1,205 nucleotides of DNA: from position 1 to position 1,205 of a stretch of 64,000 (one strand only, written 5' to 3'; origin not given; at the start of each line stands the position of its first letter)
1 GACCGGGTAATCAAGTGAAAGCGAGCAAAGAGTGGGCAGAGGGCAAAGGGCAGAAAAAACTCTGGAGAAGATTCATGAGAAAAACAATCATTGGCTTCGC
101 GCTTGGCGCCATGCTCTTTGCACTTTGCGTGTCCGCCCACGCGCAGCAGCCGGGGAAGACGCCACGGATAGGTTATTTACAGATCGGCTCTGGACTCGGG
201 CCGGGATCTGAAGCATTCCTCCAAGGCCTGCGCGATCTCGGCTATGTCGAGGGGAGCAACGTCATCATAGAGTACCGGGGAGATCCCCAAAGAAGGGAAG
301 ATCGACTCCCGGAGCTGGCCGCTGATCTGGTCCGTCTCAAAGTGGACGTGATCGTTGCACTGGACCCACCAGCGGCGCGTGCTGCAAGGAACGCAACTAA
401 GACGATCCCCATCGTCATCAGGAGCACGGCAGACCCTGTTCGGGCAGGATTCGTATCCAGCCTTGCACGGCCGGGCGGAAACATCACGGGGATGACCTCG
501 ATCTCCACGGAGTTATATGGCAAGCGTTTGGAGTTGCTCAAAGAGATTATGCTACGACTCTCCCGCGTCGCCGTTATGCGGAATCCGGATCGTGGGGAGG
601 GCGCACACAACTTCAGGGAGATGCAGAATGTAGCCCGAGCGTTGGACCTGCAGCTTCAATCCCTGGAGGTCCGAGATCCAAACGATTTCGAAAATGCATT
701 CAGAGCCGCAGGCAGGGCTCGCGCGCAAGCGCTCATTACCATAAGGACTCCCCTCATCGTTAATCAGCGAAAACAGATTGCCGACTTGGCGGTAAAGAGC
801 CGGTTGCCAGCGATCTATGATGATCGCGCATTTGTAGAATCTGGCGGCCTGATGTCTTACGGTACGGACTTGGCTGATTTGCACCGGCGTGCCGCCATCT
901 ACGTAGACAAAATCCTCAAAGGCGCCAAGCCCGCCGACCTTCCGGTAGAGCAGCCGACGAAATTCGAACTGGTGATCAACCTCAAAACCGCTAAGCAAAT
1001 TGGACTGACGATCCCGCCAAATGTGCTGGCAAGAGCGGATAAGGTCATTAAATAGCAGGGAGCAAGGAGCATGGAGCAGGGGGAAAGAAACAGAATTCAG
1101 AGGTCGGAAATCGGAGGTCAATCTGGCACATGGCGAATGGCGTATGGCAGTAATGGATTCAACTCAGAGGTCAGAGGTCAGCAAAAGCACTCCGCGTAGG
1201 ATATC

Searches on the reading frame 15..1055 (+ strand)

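Call 49: search_protein_families(library=pfam, proteins=[window:15-1055:+], max_evalue=0.00001)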
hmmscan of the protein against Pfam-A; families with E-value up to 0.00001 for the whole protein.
window:15-1055:+ (346 aa): 1 family
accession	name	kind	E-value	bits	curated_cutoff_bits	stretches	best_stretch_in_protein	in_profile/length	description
PF04392.18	ABC_sub_bind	-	4.8e-49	167.6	25.9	1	68-345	20-293/293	ABC transporter substrate binding protein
